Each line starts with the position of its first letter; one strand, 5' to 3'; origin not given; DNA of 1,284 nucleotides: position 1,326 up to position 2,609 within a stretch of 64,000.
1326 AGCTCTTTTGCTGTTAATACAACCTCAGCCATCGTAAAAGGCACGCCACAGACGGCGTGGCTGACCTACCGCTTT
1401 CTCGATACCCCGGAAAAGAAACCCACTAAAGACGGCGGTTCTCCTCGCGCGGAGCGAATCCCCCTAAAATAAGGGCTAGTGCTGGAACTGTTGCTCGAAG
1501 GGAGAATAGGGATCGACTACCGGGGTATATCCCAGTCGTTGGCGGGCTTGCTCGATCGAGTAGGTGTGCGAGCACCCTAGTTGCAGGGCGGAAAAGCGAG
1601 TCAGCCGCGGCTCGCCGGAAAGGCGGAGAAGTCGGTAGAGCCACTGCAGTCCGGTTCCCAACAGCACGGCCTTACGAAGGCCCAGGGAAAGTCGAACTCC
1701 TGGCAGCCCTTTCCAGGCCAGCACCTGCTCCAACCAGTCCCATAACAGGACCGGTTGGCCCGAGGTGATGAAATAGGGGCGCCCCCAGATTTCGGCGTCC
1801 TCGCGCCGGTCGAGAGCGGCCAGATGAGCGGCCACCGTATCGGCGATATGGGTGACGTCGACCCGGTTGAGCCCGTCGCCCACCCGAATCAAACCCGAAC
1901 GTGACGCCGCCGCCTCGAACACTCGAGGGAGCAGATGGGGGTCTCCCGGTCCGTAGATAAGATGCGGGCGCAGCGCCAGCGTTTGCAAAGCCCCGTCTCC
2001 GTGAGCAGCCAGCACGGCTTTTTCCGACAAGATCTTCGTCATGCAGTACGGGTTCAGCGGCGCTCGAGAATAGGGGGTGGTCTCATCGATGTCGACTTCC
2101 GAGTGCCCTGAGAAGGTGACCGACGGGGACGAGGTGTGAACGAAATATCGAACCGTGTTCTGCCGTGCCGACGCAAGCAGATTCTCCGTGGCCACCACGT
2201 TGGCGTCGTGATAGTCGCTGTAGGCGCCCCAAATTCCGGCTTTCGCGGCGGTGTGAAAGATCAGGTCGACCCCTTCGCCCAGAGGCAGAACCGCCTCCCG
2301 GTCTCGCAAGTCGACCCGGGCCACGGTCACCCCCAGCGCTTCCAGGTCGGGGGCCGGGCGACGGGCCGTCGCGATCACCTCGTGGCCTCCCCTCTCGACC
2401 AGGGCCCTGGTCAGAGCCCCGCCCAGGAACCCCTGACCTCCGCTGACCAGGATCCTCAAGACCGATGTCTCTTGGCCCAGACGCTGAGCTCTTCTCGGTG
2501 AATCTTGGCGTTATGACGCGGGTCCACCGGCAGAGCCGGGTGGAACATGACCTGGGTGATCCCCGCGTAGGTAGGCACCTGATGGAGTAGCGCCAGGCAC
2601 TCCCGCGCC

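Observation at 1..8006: Translationally coupled X-oleB-oleC-oleD-X' operon with no oleA anywhere in the window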

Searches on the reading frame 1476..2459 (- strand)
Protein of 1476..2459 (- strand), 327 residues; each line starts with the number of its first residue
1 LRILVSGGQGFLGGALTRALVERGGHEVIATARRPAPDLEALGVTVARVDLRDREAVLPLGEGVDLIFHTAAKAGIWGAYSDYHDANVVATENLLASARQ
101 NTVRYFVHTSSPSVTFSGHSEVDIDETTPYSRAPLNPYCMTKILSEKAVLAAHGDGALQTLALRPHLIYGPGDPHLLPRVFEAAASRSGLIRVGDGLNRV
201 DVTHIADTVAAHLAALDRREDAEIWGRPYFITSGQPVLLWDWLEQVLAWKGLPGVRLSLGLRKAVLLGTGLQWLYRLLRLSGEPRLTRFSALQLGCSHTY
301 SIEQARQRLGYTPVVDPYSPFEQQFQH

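Call 8: search_protein_families(library=ncbifam, proteins=[window:1476-2459:-], max_evalue=0.001)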
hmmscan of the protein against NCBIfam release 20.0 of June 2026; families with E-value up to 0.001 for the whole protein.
window:1476-2459:- (327 aa): 24 families
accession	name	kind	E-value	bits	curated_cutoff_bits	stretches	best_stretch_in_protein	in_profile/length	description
NF042422.1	oxyalk_red_OleD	equivalog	2.4e-89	300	580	1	1-316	1-316/329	2-alkyl-3-oxoalkanoate reductase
NF042423.1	oxyalk_red_Shew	equivalog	9.9e-84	281.2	580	1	2-315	10-322/331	2-alkyl-3-oxoalkanoate reductase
TIGR03466.1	HpnA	hypoth_equivalog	4.5e-31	107.9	367.65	1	1-313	1-307/327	hopanoid-associated sugar epimerase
NF052578.1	StrlDmthSdmBMthl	equivalog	1e-22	81.3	600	1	1-314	1-309/328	sterol demethylase protein SdmB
TIGR04180.1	EDH_00030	hypoth_equivalog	1.8e-19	69.9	475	1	3-217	1-226/297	NAD-dependent 4,6-dehydratase LegB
TIGR01179.1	galE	equivalog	1.8e-14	53.3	262.3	1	2-220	1-246/332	UDP-glucose 4-epimerase GalE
TIGR01181.1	dTDP_gluc_dehyt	equivalog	2.7e-13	49.7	365.1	1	2-225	1-240/321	dTDP-glucose 4,6-dehydratase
TIGR01746.1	Thioester-redct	subfamily_domain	2.7e-12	46.6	213.35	1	59-170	84-197/371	thioester reductase domain-containing protein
TIGR01214.1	rmlD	equivalog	3.1e-10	39.6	224.05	1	2-196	1-179/285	dTDP-4-dehydrorhamnose reductase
NF043036.1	ErythonDh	equivalog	1.8e-09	37.3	325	1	1-176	1-188/321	D-erythronate dehydrogenase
TIGR02197.1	heptose_epim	equivalog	3.8e-09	36.1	274.6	1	3-175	1-177/316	ADP-glyceromanno-heptose 6-epimerase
NF058621.1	DiazavRedAvaA7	equivalog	4.7e-09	36.3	400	1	1-220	1-223/304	3-diazoavenalumate denitrifying reductase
NF004520.0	PRK05865.1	equivalog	3.7e-08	31.7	1509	1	1-189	1-149/854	sugar epimerase family protein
NF006119.0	PRK08264.1-5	subfamily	1.1e-05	25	249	1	2-60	8-65/233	SDR family oxidoreductase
NF007956.0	PRK10675.1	subfamily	2.7e-05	23.5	394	1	1-148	1-159/338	UDP-glucose 4-epimerase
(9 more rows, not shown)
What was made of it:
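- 1476..2459 (-): oleD-like 2-alkyl-3-oxoalkanoate reductase candidate (327 aa; TTG start inside TTGA overlap). It scores 300 bits on NF042422 and 281 bits on NF042423, its best hits, both below the 580 cutoff (call 8).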

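Call 9: search_protein_families(library=pfam, proteins=[window:1476-2459:-], max_evalue=0.01)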
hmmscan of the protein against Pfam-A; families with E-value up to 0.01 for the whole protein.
window:1476-2459:- (327 aa): 9 families
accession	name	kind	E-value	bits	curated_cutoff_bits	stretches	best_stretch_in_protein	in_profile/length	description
PF01370.27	Epimerase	-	4.3e-39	134.8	20.9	1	3-221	1-230/240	NAD dependent epimerase/dehydratase family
PF01073.25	3Beta_HSD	-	1.1e-38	133.3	22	1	4-248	1-266/280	3-beta hydroxysteroid dehydrogenase/isomerase family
PF16363.11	GDP_Man_Dehyd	-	3.9e-16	59.9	27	1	4-220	1-241/332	GDP-mannose 4,6 dehydratase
PF04321.23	RmlD_sub_bind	-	2.3e-14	53.6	27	1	1-218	1-202/287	RmlD substrate binding domain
PF07993.18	NAD_binding_4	-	4.1e-14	52.8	20.1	1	60-173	85-210/258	Male sterility protein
PF13460.12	NAD_binding_10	-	6e-11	43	27.2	1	7-120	1-107/184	NAD(P)H-binding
PF05368.20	NmrA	-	1.8e-06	28.2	27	1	2-110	4-106/298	NmrA-like family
PF08659.16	KR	-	1.8e-05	25.2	22.6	1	3-38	3-38/180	KR domain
PF02719.21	Polysacc_synt_2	-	0.00043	20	20.2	0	3-111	1-128/293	Polysaccharide biosynthesis protein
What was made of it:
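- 1476..2459 (-): Pfam finds 3Beta_HSD and Epimerase (call 9).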

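Call 20: find_encoding_contigs(protein=window:1476-2459:-, flank=10000, max_places=6)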
Protein window:1476-2459:- (327 aa): 5 contigs read that carry it; 2 places shown.
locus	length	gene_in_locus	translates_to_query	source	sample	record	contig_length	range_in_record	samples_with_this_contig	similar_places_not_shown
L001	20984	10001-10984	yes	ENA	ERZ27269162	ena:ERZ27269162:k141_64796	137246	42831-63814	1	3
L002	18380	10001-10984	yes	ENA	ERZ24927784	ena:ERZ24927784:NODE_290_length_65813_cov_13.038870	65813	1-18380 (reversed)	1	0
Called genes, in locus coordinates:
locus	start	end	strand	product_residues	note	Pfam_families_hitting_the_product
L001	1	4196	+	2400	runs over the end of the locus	PF00109:ketoacyl-synt, PF02801:Ketoacyl-synt_C, PF00109:ketoacyl-synt, PF16197:KAsynt_C_assoc, PF22818:ApeI-like (faint), PF00698:Acyl_transf_1 (faint), PF07977:FabA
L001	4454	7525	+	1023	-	-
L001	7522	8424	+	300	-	PF00561:Abhydrolase_1, PF12146:Hydrolase_4, PF12697:Abhydrolase_6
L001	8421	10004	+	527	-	PF00501:AMP-binding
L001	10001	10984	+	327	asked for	PF01073:3Beta_HSD, PF01370:Epimerase, PF04321:RmlD_sub_bind, PF05368:NmrA (weak), PF08659:KR (faint), PF13460:NAD_binding_10, PF16363:GDP_Man_Dehyd, PF07993:NAD_binding_4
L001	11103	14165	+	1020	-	-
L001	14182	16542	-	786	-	-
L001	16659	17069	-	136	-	-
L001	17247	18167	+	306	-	-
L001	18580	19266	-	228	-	PF12945:PilZNR (weak)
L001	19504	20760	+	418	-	PF02441:Flavoprotein, PF04127:DFP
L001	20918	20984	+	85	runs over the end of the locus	PF01726:LexA_DNA_bind, PF13412:HTH_24 (weak)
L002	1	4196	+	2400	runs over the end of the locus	PF00109:ketoacyl-synt, PF02801:Ketoacyl-synt_C, PF00109:ketoacyl-synt, PF16197:KAsynt_C_assoc, PF22818:ApeI-like (faint), PF00698:Acyl_transf_1 (faint), PF07977:FabA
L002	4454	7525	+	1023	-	-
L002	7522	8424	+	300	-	PF00561:Abhydrolase_1, PF12146:Hydrolase_4, PF12697:Abhydrolase_6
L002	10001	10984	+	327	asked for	PF01073:3Beta_HSD, PF01370:Epimerase, PF04321:RmlD_sub_bind, PF05368:NmrA (weak), PF08659:KR (faint), PF13460:NAD_binding_10, PF16363:GDP_Man_Dehyd, PF07993:NAD_binding_4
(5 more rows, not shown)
